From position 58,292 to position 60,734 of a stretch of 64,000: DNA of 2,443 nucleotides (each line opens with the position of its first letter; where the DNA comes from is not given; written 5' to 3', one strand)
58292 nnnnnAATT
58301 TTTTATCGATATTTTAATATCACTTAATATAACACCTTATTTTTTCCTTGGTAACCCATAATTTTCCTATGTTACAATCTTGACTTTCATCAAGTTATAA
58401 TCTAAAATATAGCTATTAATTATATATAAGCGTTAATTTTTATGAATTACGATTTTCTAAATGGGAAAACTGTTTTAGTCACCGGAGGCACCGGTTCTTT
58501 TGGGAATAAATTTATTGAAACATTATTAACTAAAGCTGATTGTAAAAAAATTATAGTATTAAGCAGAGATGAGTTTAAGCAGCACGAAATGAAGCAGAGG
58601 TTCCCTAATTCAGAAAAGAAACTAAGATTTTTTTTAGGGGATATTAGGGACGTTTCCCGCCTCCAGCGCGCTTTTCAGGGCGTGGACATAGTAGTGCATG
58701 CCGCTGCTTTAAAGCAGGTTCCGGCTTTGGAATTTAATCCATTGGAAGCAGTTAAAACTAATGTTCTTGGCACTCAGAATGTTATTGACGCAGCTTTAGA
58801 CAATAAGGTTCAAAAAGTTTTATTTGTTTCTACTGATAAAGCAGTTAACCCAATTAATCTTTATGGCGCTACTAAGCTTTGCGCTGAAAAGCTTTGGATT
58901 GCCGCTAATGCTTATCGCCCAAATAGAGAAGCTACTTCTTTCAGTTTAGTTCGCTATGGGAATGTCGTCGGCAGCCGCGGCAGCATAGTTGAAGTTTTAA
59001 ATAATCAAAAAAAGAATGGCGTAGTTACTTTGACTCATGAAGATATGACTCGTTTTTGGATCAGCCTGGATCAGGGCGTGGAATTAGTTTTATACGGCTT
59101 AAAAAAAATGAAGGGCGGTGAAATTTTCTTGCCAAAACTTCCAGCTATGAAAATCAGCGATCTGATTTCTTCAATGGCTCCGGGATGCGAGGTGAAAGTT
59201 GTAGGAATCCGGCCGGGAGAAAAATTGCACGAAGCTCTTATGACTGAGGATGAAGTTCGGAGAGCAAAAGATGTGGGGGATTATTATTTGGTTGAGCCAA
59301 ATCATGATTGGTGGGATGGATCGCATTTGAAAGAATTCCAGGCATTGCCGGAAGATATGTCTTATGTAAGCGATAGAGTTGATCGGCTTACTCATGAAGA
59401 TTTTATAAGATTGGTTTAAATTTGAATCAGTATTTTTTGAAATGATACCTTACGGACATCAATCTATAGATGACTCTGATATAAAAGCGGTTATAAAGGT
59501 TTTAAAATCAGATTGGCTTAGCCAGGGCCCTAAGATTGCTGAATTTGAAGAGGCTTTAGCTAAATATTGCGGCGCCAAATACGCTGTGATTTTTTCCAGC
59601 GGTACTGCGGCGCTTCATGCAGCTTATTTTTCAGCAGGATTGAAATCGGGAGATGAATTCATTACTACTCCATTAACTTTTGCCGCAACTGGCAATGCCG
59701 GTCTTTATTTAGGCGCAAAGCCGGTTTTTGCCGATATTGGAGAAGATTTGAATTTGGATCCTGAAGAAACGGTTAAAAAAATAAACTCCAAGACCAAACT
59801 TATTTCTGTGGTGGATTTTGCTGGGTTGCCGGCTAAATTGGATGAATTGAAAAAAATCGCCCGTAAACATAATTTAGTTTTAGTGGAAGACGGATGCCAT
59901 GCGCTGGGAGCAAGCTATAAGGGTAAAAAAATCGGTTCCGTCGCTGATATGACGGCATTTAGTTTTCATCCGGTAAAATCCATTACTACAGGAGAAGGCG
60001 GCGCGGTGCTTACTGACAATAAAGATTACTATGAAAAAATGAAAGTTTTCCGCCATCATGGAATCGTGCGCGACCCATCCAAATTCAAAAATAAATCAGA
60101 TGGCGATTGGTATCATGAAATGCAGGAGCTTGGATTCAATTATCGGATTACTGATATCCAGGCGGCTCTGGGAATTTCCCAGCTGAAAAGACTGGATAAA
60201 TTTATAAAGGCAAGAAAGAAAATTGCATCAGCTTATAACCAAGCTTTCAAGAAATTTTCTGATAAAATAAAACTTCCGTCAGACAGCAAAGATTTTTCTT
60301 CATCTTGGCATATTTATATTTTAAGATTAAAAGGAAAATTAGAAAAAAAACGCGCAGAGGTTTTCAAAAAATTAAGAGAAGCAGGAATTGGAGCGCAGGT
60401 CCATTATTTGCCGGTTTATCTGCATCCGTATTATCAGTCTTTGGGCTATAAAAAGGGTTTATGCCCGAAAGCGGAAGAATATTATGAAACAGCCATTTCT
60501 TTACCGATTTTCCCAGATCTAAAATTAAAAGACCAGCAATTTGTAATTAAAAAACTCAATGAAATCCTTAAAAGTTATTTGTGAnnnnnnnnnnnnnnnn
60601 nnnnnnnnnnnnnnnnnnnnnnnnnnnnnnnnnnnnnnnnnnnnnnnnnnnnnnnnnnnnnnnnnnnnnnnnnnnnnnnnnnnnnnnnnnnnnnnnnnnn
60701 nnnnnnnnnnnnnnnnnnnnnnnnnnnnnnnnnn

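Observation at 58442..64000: Pseudaminic-acid-type cluster with a PduL phosphotransacylase in place of the usual acetyltransferase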

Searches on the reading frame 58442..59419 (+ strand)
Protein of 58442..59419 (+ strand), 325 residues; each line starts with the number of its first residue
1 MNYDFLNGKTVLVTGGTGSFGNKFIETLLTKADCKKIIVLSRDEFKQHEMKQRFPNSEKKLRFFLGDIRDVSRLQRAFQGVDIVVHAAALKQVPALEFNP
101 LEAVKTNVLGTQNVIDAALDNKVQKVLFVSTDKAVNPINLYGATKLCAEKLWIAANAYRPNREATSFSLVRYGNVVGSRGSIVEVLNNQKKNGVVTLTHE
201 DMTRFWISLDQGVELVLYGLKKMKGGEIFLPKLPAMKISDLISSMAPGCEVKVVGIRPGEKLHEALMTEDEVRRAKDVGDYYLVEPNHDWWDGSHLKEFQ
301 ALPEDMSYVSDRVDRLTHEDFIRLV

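Call 10: search_protein_families(library=pfam, proteins=[window:58442-59419:+], max_evalue=0.01)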
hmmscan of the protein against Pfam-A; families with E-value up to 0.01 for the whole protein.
window:58442-59419:+ (325 aa): 13 families
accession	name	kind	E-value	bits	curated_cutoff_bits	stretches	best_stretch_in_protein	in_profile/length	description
PF02719.21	Polysacc_synt_2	-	5e-99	331.6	20.2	1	11-285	1-292/293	Polysaccharide biosynthesis protein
PF01370.27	Epimerase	-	2.3e-25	89.9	20.9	1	11-227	1-235/240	NAD dependent epimerase/dehydratase family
PF01073.25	3Beta_HSD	-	1.8e-20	73.6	22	1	12-137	1-122/280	3-beta hydroxysteroid dehydrogenase/isomerase family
PF16363.11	GDP_Man_Dehyd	-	3.7e-17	63.2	27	1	12-133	1-131/332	GDP-mannose 4,6 dehydratase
PF07993.18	NAD_binding_4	-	4.9e-14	52.5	20.1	1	13-137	1-142/258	Male sterility protein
PF13460.12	NAD_binding_10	-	1.9e-10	41.4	27.2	1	15-136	1-103/184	NAD(P)H-binding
PF04321.23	RmlD_sub_bind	-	4.2e-10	39.6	27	1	10-153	2-137/287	RmlD substrate binding domain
PF05368.20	NmrA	-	4.2e-09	36.9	27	1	9-134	3-110/298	NmrA-like family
PF00106.31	adh_short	-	8.8e-09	35.6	26.6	1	9-149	1-157/195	short chain dehydrogenase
PF08659.16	KR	-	8.6e-07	29.5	22.6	1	10-129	2-134/180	KR domain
PF03435.24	Sacchrp_dh_NADP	-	0.00048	20.9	25.1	1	11-88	1-76/129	Saccharopine dehydrogenase NADP binding domain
PF01488.26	Shikimate_DH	-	0.0013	19.3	24.3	1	6-102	10-96/138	Shikimate / quinate 5-dehydrogenase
PF01118.30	Semialdhyde_dh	-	0.0022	18.9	26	1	11-91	2-77/121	Semialdehyde dehydrogenase, NAD binding domain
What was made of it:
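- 58442..59419 (+): PseB, inverting UDP-GlcNAc 4,6-dehydratase (325 aa). Call 10: Polysacc_synt_2, E 5e-99.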

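Call 11: search_protein_families(library=ncbifam, proteins=[window:58442-59419:+], max_evalue=0.01)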
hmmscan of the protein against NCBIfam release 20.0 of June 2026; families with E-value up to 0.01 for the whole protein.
window:58442-59419:+ (325 aa): 72 families (the best 25 are shown)
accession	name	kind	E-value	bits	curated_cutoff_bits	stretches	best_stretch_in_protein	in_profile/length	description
TIGR03589.1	PseB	equivalog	1.5e-131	438.2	407.75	1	5-316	1-314/324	UDP-N-acetylglucosamine 4,6-dehydratase (inverting)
TIGR04130.1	FnlA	equivalog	5.7e-79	265.5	730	1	6-288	2-286/337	UDP-N-acetylglucosamine 4,6-dehydratase/5-epimerase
TIGR04180.1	EDH_00030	hypoth_equivalog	3.2e-19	69.1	475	1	11-133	1-123/297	NAD-dependent 4,6-dehydratase LegB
TIGR01179.1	galE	equivalog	1.6e-16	60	262.3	1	11-179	2-180/332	UDP-glucose 4-epimerase GalE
TIGR01181.1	dTDP_gluc_dehyt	equivalog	1.6e-15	57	365.1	1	11-188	2-181/321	dTDP-glucose 4,6-dehydratase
TIGR03466.1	HpnA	hypoth_equivalog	5.9e-15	55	367.65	1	10-134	2-116/327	hopanoid-associated sugar epimerase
TIGR02622.1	CDP_4_6_dhtase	equivalog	4.4e-14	52.4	278.45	1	5-135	1-133/352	CDP-glucose 4,6-dehydratase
NF041293.1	G6PDh_Azf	equivalog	6.5e-13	48.7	400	1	9-137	3-121/252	NAD-dependent glucose-6-phosphate dehydrogenase Azf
NF007956.0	PRK10675.1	subfamily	1.6e-11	43.9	394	1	10-132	2-125/338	UDP-glucose 4-epimerase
TIGR01746.1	Thioester-redct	subfamily_domain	9.9e-11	41.5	213.35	1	10-141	1-146/371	thioester reductase domain-containing protein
NF042422.1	oxyalk_red_OleD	equivalog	2.6e-10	40.2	580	1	11-133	3-112/329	2-alkyl-3-oxoalkanoate reductase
NF042423.1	oxyalk_red_Shew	equivalog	6.3e-10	38.6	580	1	9-132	9-119/331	2-alkyl-3-oxoalkanoate reductase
TIGR01214.1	rmlD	equivalog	7.7e-10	38.3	224.05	1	10-154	1-137/285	dTDP-4-dehydrorhamnose reductase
NF052578.1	StrlDmthSdmBMthl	equivalog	1e-09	38.6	600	1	10-144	2-125/328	sterol demethylase protein SdmB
TIGR02197.1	heptose_epim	equivalog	3.8e-09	36.2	274.6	1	11-179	1-174/316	ADP-glyceromanno-heptose 6-epimerase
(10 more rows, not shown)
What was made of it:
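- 58442..59419 (+): Call 11: TIGR03589 438.2 bits (cut-off 407.75).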

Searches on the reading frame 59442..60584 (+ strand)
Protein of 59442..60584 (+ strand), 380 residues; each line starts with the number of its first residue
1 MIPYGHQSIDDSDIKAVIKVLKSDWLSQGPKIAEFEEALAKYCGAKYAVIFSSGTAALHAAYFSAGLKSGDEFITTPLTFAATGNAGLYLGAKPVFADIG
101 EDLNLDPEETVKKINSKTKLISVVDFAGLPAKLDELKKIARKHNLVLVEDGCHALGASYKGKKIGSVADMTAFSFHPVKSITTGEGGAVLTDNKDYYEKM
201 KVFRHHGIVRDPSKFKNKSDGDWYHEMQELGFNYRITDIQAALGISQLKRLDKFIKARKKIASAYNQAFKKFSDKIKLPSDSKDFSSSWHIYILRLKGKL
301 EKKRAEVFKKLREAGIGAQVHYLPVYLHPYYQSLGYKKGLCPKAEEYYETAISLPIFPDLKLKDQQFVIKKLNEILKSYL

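Call 10: search_protein_families(library=pfam, proteins=[window:59442-60584:+], max_evalue=0.01)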
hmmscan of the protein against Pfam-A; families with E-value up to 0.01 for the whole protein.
window:59442-60584:+ (380 aa): 5 families
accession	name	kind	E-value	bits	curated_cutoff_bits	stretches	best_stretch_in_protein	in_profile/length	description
PF01041.23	DegT_DnrJ_EryC1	-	2.1e-118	396.1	19.8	1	8-372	2-359/360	DegT/DnrJ/EryC1/StrS aminotransferase family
PF00155.27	Aminotran_1_2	-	1.8e-09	37.7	19.7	1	32-158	44-193/361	Aminotransferase class I and II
PF01212.27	Beta_elim_lyase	-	3.2e-09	37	27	1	29-261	31-222/288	Beta-eliminating lyase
PF00266.25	Aminotran_5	-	1.7e-08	34.3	21.5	1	32-208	45-229/371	Aminotransferase class-V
PF01053.26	Cys_Met_Meta_PP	-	9.1e-07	28.2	27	1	29-174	51-195/381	Cys/Met metabolism PLP-dependent enzyme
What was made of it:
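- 59442..60584 (+): PseC, UDP-4-amino-4,6-dideoxy-N-acetyl-beta-L-altrosamine transaminase (380 aa). Call 10: DegT_DnrJ_EryC1, E 2e-118.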

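Call 11: search_protein_families(library=ncbifam, proteins=[window:59442-60584:+], max_evalue=0.01)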
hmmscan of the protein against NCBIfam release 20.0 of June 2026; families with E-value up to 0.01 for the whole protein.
window:59442-60584:+ (380 aa): 29 families (the best 25 are shown)
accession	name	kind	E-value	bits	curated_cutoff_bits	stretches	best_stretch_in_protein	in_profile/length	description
TIGR03588.1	PseC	equivalog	9e-151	502.1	423.5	1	1-376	1-380/380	UDP-4-amino-4,6-dideoxy-N-acetyl-beta-L-altrosamine transaminase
NF008658.2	PRK11658.1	equivalog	1.2e-80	271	631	1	2-377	5-378/379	UDP-4-amino-4-deoxy-L-arabinose aminotransferase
TIGR04181.1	NHT_00031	hypoth_equivalog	4e-73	246.3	420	1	9-355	8-357/359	LegC family aminotransferase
NF008687.0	PRK11706.1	equivalog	2.9e-71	240.2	375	1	1-376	1-374/375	dTDP-4-amino-4,6-dideoxygalactose transaminase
NF011936.0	PRK15407.1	equivalog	2e-60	204.8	423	2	2-207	37-251/440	lipopolysaccharide biosynthesis protein RfbH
TIGR02379.1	ECA_wecE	subfamily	3.2e-55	187.4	434.85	1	1-376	1-375/376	dTDP-4-amino-4,6-dideoxy-D-glucose transaminase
TIGR04427.1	PLP_DesI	equivalog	3.9e-43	148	650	1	19-366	40-373/390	dTDP-4-dehydro-6-deoxyglucose aminotransferase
TIGR01825.1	gly_Cac_T_rel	subfamily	3.4e-05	22.7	535.4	1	34-158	82-207/385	BioF/Kbl family PLP-dependent acyltransferase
TIGR01979.1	sufS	subfamily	6.1e-05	22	475.1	1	36-207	68-248/403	SufS family cysteine desulfurase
TIGR00858.1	bioF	equivalog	9e-05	21.4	426.45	1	33-160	69-197/365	8-amino-7-oxononanoate synthase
NF006003.0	PRK08133.1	equivalog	0.00012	20.9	522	1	30-174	66-209/396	O-succinylhomoserine sulfhydrylase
NF006347.0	PRK08574.1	equivalog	0.00013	20.8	477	1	29-84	52-106/385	cystathionine gamma-synthase family protein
TIGR01977.1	am_tr_V_EF2568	hypoth_equivalog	0.00033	19.8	377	1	27-194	41-216/376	cysteine desulfurase family protein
NF005394.0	PRK06939.1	equivalog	0.00044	19.1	460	1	34-157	91-217/397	glycine C-acetyltransferase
TIGR01325.1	O_suc_HS_sulf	equivalog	0.00059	18.6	510.05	1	29-83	53-106/380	O-succinylhomoserine sulfhydrylase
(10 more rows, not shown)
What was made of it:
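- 59442..60584 (+): Call 11: TIGR03588 502.1 bits (cut-off 423.5).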
